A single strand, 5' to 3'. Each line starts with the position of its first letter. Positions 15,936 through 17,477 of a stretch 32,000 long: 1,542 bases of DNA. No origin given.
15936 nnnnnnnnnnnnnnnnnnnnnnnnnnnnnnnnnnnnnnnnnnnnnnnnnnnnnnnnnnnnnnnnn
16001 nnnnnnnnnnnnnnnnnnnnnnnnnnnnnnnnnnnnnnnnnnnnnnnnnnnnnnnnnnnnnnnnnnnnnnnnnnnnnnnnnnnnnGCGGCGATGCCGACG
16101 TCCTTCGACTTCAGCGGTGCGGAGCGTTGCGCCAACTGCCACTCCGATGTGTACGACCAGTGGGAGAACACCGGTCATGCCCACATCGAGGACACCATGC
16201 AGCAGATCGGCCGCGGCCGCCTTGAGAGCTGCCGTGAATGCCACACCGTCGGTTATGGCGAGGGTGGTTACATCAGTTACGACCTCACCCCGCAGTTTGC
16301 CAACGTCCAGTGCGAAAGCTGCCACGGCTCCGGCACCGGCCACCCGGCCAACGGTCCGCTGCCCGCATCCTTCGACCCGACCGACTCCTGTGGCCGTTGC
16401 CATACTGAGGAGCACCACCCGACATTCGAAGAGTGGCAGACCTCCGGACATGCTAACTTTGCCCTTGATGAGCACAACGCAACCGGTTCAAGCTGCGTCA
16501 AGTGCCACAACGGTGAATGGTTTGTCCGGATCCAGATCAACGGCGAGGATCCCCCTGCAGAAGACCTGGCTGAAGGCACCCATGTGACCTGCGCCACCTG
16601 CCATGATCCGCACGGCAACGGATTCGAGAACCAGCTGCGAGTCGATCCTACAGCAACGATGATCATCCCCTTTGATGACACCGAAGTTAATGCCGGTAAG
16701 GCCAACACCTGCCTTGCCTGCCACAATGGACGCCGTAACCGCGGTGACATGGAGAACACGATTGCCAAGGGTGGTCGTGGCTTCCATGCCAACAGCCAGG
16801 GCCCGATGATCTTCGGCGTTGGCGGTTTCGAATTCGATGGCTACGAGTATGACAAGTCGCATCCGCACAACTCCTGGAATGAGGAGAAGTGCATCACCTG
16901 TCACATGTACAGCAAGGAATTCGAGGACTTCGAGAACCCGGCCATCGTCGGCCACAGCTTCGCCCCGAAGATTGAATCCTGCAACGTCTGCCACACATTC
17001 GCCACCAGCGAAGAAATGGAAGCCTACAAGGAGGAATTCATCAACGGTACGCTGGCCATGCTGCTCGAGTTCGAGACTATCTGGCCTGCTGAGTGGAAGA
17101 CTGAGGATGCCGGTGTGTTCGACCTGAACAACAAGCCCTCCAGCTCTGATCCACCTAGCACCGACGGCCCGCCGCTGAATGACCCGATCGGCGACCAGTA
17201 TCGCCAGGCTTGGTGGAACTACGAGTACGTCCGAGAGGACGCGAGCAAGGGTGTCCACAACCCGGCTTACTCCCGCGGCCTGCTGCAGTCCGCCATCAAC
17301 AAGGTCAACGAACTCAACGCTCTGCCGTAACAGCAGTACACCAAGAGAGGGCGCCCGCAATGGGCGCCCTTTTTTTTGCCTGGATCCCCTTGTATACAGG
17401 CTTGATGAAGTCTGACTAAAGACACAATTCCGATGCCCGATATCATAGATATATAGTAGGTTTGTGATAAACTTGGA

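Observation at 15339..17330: Nonaheme lipoprotein cytochrome fused to two PKD/cadherin-like repeats: candidate cell-surface electron-transfer protein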

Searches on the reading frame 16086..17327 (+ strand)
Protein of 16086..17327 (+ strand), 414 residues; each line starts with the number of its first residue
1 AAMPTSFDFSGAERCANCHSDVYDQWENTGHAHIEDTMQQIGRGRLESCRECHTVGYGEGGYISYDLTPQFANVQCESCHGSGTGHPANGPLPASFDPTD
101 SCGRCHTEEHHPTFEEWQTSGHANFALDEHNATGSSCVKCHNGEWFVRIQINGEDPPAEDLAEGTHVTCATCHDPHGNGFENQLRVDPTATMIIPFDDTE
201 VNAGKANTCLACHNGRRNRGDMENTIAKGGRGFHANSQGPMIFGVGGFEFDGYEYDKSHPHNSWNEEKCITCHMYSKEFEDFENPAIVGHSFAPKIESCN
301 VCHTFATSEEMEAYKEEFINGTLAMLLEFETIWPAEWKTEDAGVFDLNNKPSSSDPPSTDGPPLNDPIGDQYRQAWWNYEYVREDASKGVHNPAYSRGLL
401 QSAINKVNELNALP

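Call 34: search_solved_structures(query=A2, max_evalue=1, show_alignments=2)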
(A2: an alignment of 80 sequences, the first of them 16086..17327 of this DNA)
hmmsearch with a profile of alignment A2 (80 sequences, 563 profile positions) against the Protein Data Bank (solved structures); distinct sequences matched with E-value up to 1: 68 (the best 60 are shown).
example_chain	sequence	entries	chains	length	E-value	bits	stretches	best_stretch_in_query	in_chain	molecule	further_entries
6i5b_A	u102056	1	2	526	6e-38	134.1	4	246-484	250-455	Uncharacterized protein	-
6qvm_A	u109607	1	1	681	7.5e-34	120.6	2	177-485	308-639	Multiheme cytochrome cf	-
1bvb_A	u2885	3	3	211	5.7e-18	68.1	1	142-245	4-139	CYTOCHROME C-554 | CYTOCHROME C554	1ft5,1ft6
2j7a_A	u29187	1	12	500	1.8e-16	63.2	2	399-551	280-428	CYTOCHROME C NITRITE REDUCTASE NRFA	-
2vr0_A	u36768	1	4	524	3.6e-16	62.2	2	399-551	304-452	CYTOCHROME C NITRITE REDUCTASE, CATALYTIC SUBUNIT NFRA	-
8rv0_Y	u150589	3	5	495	1.1e-13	54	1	270-548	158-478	Octaheme cytochrome c nitrite reductase | Octaheme nitrite c cytochrome c reductase | Octaheme nitrite reductase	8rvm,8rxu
1oah_A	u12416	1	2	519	9.3e-11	44.3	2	399-548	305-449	CYTOCHROME C NITRITE REDUCTASE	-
6r2q_A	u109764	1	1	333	1.1e-10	44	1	179-331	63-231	Cystathionine beta-synthase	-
4wjy_A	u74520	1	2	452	1.1e-10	44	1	392-548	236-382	Cytochrome c-552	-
4rkm_A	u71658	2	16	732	1.8e-10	43.4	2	134-169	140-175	MccA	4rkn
2rf7_A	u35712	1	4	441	2e-10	43.2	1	393-548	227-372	Cytochrome c-552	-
1gu6_A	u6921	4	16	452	2.3e-10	43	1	393-548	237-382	CYTOCHROME C552 | Cytochrome c-552 | Cytochrome c nitrite reductase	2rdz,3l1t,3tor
8bcx_A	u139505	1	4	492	9.2e-10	41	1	396-556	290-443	Nitrite reductase (cytochrome; ammonia-forming)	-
3ubr_A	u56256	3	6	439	1.6e-09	40.2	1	275-555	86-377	Cytochrome c-552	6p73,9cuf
4qo5_A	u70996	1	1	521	1e-07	34.3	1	149-283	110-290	Hypothetical multiheme protein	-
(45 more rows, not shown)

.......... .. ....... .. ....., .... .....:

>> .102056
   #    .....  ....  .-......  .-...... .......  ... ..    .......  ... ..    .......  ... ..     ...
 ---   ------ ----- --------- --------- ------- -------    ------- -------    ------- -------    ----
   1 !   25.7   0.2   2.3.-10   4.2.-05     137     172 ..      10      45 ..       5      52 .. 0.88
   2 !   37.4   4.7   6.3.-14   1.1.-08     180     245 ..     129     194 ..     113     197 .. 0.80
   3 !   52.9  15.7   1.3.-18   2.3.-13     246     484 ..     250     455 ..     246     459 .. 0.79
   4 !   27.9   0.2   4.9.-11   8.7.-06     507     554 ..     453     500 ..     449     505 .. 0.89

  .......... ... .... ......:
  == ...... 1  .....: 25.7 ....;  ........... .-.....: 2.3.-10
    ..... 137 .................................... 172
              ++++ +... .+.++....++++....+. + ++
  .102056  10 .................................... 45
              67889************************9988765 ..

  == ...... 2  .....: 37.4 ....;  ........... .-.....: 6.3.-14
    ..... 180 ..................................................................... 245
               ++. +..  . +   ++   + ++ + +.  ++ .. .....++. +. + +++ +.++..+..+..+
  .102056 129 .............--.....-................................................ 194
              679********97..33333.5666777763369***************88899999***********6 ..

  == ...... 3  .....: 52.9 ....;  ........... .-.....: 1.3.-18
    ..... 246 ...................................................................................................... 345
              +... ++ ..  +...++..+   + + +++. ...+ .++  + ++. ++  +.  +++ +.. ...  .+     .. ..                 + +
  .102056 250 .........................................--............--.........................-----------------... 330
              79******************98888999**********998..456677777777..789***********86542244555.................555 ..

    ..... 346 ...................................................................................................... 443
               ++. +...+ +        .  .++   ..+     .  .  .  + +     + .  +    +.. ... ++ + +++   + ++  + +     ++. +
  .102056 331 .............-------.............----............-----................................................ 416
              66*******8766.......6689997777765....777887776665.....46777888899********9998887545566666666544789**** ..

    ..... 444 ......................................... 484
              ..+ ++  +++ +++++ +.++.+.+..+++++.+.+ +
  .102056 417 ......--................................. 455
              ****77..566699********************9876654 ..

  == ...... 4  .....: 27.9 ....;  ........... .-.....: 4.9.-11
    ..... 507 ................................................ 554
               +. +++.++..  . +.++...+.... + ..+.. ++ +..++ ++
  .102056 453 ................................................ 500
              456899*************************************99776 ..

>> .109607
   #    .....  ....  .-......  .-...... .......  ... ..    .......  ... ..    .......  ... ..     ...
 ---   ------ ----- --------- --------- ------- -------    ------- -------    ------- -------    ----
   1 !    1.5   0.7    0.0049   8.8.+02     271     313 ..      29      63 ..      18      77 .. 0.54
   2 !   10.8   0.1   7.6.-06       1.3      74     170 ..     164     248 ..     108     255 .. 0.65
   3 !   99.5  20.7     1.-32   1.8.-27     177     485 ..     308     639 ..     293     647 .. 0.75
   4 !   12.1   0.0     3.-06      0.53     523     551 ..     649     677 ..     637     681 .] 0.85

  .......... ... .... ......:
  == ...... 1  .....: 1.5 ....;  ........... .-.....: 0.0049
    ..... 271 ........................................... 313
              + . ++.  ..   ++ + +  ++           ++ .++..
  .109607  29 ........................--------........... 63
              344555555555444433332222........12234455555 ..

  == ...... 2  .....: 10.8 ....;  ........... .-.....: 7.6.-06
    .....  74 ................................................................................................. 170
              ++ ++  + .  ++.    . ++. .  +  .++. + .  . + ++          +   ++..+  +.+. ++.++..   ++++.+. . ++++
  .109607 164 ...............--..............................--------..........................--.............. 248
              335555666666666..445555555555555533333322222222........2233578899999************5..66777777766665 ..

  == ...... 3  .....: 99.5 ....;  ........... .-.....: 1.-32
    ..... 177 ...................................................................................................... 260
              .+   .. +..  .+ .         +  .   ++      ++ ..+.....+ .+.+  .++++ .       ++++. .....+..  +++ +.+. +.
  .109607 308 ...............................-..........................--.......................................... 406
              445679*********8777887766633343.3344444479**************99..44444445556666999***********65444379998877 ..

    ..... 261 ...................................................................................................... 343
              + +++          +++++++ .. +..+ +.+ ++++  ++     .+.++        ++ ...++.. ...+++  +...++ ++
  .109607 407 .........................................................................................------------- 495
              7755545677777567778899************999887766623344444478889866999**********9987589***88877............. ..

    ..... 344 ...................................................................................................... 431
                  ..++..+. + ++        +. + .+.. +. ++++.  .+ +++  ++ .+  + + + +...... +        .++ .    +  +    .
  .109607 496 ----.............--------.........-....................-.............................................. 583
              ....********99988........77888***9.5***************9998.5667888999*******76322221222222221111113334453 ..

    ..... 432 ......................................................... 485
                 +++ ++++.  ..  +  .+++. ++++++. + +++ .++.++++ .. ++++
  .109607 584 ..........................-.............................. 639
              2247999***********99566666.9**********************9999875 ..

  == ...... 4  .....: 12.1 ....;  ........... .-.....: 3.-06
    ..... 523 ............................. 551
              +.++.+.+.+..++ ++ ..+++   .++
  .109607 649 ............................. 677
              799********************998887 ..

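Call 39: predict_structure(alignment_id=A2)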
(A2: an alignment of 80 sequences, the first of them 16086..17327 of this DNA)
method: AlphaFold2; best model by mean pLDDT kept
length: 414 residues; sequences in the alignment: 80
mean_pLDDT: 94.5   pTM: 0.90
mean pLDDT of the five models: 94.5, 94.2, 93.8, 90.8, 87.0
residues with pLDDT >= 90: 375; 70-90: 38; 50-70: 1; < 50: 0
segments of 3 or more residues with pLDDT < 50: none
pLDDT, mean of each block of 10 residues (from residue 1): 85 96 96 95 93 95 95 95 91 85 93 97 91 91 95 95 92 95 96 97 96 95 97 93 97 96 92 96 97 95 93 97 98 96 94 89 97 98 96 98 99 94
secondary structure, 60 per line:
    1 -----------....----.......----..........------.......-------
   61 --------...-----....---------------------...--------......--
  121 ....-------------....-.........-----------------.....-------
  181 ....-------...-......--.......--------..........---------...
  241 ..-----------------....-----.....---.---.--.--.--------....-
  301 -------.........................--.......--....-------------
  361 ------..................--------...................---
elements in order: H12-15 H20-26 H31-40 H47-53 H77-80 H113-118 H121-124 H138-141 H143-151 H169-172 E192-194 E199-201 H204-210 H219-228 H238-242 H260-263 H269-273 H296-299 H308-332 E338-341 E344-347 H367-384 H393-411

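Call 41: fold_search(model_id=the predicted structure, library=pdb)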
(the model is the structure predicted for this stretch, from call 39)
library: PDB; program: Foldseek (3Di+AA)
matches with E <= 10: 74; with E <= 0.001: 20
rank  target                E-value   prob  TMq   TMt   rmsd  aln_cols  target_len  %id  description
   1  6i5b_B                3.8e-09  1.00  0.62  0.54   6.5       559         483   18  Crystal Structure of Outer Cell Wall Cytochrome OcwA (released 2019-09-25)
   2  6i5b_A                5.5e-09  1.00  0.62  0.54   6.8       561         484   18  Crystal Structure of Outer Cell Wall Cytochrome OcwA (released 2019-09-25)
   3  3f29_A                2.5e-05  1.00  0.45  0.37  14.9       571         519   13  Structure of the Thioalkalivibrio nitratireducens cytochrome c nitrite reductase in complex with sulfite (released 2008-12-09)
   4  2ot4_A                3.6e-05  1.00  0.44  0.36  15.0       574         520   13  Structure of a hexameric multiheme c nitrite reductase from the extremophile bacterium Thiolkalivibrio nitratireducens (released 2008-04-08)
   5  8rv0                  3.8e-05  1.00  0.42  0.36  14.5       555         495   16  Crystal structure of octaheme nitrite reductase from Trichlorobacter ammonificans in complex with nitrite (released 2024-03-27)
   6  3mmo_A                4.5e-05  1.00  0.45  0.37  15.0       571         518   13  Structure of the Thioalkalivibrio nitratireducens cytochrome c nitrite reductase in complex with cyanide (released 2010-09-29)
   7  3f29_B                5.8e-05  1.00  0.46  0.37  15.0       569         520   14  Structure of the Thioalkalivibrio nitratireducens cytochrome c nitrite reductase in complex with sulfite (released 2008-12-09)
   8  3rkh_A                1.2e-04  1.00  0.45  0.37  14.9       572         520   13  Structure of the Thioalkalivibrio nitratireducens cytochrome c nitrite reductase in a complex with nitrite (full occup (released 2011-06-15)
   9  3ttb_A                1.4e-04  1.00  0.45  0.37  15.0       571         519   13  Structure of the Thioalkalivibrio paradoxus cytochrome c nitrite reductase in complex with sulfite (released 2011-10-05)
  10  8bcx_D                2.2e-04  1.00  0.39  0.37  10.1       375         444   14  Crystal structure of NrfA-1 from Geobacter metallireducens (released 2023-08-30)
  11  2j7a_H                2.3e-04  1.00  0.39  0.34  10.5       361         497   17  Crystal structure of cytochrome c nitrite reductase NrfHA complex from Desulfovibrio vulgaris (released 2006-12-06)
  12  2vr0_E                2.4e-04  1.00  0.36  0.31  10.5       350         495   17  Crystal structure of cytochrome c nitrite reductase NrfHA complex bound to the HQNO inhibitor (released 2008-06-03)
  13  1oah_B                2.4e-04  1.00  0.29  0.25  17.5       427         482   13  Cytochrome c Nitrite Reductase from Desulfovibrio desulfuricans ATCC 27774: The relevance of the two calcium sites in  (released 2003-05-08)
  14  2j7a_K                3.3e-04  1.00  0.38  0.33   9.5       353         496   17  Crystal structure of cytochrome c nitrite reductase NrfHA complex from Desulfovibrio vulgaris (released 2006-12-06)
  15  8bcx_C                3.9e-04  1.00  0.40  0.37  10.1       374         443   14  Crystal structure of NrfA-1 from Geobacter metallireducens (released 2023-08-30)
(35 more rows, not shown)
